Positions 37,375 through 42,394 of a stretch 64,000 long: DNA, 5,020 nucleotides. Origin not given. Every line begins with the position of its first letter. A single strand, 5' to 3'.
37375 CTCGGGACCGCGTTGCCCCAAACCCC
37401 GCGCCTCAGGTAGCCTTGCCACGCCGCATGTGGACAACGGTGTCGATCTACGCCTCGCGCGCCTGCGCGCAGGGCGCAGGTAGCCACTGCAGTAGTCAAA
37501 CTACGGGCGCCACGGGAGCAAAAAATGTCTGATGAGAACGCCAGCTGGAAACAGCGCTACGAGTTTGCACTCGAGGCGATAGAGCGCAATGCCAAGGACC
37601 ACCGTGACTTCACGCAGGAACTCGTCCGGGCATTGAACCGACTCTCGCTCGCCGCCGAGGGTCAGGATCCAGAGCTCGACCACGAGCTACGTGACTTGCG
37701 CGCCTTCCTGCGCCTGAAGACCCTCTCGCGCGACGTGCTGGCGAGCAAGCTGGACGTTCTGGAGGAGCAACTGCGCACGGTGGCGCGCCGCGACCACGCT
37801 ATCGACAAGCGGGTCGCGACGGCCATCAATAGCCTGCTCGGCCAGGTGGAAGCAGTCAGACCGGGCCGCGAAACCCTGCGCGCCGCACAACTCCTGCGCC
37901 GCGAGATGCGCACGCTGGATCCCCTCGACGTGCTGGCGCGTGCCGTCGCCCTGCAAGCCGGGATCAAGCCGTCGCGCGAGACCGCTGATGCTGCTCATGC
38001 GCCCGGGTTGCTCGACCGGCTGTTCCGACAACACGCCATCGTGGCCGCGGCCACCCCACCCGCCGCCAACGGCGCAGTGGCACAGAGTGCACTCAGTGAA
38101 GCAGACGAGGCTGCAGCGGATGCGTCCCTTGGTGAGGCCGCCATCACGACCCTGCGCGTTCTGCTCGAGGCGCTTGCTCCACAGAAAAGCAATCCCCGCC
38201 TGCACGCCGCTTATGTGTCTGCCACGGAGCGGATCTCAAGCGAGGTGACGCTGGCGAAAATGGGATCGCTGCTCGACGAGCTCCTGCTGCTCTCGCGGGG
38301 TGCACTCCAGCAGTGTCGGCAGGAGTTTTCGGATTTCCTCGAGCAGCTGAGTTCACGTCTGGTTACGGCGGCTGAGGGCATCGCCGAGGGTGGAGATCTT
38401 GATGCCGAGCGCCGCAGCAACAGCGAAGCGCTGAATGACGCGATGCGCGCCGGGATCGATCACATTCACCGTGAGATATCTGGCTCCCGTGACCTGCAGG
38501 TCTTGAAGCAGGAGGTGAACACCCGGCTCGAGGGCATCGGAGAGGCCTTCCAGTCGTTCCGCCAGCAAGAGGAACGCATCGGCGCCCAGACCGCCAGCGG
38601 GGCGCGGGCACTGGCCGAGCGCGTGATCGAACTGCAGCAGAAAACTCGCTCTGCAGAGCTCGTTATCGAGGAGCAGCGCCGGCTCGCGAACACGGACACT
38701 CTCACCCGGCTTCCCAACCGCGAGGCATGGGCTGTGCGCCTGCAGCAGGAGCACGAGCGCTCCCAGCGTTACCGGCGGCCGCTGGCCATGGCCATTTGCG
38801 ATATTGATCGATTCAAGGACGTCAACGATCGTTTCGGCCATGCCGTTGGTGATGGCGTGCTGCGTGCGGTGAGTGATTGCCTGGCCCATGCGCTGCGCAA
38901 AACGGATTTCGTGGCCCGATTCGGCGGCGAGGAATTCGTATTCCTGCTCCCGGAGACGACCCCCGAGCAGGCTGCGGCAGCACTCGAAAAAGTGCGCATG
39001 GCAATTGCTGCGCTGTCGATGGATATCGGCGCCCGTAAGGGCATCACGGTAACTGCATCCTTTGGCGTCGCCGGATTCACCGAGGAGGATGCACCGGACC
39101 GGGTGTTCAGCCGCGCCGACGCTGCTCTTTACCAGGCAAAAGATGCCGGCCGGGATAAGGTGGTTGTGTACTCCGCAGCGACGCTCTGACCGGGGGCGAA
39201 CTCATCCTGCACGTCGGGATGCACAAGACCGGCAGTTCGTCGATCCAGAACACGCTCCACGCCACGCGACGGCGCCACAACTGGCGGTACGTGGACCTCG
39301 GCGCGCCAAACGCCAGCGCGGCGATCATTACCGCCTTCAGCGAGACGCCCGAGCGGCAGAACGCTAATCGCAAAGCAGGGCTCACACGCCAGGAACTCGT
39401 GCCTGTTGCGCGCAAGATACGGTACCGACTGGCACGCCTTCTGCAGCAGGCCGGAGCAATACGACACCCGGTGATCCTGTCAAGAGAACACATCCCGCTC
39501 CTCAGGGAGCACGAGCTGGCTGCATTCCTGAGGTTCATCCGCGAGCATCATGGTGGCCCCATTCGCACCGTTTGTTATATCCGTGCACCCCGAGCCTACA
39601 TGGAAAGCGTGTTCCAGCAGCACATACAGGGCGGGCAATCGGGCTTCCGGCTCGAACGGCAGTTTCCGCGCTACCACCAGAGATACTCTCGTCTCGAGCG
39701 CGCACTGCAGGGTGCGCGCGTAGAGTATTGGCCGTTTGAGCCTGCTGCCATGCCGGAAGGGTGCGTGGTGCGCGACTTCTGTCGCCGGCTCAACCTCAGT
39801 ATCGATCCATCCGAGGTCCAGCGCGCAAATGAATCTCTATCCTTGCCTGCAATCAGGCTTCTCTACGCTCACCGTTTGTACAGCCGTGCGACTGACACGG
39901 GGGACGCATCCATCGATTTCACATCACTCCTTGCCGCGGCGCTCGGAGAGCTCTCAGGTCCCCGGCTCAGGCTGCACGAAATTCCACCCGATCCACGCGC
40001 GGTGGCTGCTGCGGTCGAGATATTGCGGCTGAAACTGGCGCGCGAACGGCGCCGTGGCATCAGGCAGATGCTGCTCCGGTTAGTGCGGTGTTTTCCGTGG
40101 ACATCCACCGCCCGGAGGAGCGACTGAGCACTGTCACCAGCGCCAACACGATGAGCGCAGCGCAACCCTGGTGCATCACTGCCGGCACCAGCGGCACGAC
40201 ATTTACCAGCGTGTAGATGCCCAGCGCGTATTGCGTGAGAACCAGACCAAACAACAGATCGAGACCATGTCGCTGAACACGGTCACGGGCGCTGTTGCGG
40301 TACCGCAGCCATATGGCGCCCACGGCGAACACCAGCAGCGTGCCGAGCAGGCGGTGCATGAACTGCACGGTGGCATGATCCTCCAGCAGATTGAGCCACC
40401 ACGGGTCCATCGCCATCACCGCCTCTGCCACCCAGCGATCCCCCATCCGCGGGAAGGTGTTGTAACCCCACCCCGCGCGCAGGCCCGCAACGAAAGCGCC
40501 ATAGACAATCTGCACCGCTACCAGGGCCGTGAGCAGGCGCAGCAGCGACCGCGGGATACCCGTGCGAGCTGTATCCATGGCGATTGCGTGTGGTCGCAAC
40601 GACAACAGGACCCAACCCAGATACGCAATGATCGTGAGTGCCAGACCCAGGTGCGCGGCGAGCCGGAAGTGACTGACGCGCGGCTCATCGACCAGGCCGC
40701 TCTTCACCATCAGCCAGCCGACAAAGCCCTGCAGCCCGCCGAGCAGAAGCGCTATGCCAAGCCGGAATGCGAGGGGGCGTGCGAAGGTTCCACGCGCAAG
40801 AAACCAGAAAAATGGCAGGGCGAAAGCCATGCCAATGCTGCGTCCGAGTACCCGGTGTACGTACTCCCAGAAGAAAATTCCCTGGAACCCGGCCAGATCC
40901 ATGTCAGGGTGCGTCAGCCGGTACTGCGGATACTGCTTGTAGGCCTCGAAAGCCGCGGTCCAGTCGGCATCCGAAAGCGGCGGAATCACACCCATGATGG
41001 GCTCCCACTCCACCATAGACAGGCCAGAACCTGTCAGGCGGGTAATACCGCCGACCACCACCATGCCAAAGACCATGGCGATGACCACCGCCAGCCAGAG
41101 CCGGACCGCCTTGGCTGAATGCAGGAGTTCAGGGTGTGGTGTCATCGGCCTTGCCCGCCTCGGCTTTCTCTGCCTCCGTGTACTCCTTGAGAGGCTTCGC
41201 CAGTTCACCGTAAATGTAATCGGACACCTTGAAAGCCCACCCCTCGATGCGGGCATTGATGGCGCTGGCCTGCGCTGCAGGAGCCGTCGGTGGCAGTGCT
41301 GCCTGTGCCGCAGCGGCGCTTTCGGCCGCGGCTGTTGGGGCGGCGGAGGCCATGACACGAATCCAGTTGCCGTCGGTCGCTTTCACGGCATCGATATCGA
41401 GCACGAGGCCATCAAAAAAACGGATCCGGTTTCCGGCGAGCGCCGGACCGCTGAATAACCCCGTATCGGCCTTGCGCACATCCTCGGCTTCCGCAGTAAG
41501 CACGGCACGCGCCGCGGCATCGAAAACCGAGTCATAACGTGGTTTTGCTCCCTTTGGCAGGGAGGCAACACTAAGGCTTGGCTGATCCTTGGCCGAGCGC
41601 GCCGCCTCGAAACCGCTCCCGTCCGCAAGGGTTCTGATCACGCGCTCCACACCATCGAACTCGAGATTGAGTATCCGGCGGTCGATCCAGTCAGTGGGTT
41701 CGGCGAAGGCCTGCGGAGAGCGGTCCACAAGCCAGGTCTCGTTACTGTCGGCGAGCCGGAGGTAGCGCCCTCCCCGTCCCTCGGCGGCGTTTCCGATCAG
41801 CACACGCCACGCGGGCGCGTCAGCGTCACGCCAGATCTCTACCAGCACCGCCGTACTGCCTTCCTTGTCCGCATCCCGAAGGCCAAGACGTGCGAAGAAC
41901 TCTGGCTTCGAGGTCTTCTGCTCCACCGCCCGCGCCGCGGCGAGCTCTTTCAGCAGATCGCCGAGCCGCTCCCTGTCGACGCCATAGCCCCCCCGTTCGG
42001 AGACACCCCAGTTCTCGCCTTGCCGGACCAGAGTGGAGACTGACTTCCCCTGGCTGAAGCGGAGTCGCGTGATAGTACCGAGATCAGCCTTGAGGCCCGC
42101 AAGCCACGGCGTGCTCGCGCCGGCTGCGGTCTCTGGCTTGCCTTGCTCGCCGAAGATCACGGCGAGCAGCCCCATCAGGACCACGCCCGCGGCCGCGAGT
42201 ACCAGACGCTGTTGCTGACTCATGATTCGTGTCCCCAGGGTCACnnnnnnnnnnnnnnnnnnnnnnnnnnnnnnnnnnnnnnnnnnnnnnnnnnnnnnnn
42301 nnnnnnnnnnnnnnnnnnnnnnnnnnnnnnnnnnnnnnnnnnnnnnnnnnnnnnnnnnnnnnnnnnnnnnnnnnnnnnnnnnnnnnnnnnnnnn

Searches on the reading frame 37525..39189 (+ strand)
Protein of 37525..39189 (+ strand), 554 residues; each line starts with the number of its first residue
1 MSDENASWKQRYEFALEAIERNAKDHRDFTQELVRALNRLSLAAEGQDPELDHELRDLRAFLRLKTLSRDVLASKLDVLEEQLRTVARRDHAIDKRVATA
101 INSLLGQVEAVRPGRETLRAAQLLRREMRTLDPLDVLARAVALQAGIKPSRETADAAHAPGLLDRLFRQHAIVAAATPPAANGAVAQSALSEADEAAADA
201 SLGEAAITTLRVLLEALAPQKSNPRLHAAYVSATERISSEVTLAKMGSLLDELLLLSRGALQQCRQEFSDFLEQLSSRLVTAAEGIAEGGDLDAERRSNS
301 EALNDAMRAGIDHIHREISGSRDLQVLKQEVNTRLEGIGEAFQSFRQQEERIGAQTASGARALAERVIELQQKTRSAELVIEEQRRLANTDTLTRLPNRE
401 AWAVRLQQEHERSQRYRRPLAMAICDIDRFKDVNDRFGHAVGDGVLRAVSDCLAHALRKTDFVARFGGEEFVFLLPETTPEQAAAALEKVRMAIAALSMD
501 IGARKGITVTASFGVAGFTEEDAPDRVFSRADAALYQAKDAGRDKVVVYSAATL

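Call 67: search_protein_families(library=pfam, proteins=[window:37525-39189:+], max_evalue=0.000001)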
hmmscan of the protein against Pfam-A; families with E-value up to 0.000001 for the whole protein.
window:37525-39189:+ (554 aa): 2 families
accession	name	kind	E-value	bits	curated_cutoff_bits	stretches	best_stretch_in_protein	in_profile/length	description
PF00990.26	GGDEF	-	7.4e-45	153.1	23.8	1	388-544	1-160/161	Diguanylate cyclase, GGDEF domain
PF20975.2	DGCcoil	-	2.5e-16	60.2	26.7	1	5-355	9-342/359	DGC-associated coil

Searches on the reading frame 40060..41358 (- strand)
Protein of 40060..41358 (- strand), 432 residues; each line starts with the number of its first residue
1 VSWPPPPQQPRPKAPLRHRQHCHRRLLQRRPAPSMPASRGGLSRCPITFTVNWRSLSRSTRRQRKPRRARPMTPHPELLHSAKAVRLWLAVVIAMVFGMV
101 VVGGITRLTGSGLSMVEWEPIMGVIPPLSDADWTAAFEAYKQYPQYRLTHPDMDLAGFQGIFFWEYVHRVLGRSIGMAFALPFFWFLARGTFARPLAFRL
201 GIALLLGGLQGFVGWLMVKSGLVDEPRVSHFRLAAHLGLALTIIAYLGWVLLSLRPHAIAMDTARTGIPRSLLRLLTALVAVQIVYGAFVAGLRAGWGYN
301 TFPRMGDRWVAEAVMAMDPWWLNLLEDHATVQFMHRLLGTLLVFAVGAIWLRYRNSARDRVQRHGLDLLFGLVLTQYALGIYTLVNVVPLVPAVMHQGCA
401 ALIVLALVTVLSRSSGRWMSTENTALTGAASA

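Call 67: search_protein_families(library=pfam, proteins=[window:40060-41358:-], max_evalue=0.000001)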
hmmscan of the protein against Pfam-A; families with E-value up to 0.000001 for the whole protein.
window:40060-41358:- (432 aa): 1 family
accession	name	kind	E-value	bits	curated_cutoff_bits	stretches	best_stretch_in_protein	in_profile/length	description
PF02628.20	COX15-CtaA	-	1.6e-102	343.3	29.9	1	87-408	2-322/322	Cytochrome oxidase assembly protein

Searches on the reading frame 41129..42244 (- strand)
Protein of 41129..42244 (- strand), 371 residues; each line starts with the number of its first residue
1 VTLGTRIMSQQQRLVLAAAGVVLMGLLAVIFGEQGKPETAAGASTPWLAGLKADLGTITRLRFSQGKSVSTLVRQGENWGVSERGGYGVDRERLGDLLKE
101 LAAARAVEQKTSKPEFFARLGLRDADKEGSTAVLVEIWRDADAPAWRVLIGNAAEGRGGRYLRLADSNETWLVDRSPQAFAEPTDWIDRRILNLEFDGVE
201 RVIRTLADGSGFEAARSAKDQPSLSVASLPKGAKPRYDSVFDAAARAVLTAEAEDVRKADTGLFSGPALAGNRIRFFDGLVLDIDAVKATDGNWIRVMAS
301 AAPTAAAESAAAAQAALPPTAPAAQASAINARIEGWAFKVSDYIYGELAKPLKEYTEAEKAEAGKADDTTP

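Call 67: search_protein_families(library=pfam, proteins=[window:41129-42244:-], max_evalue=0.000001)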
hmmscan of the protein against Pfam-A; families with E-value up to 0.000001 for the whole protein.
window:41129-42244:- (371 aa): 1 family
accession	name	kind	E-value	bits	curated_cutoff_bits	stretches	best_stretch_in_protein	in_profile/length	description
PF14238.11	DUF4340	-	8.8e-14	52.6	25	1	79-256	1-167/183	Domain of unknown function (DUF4340)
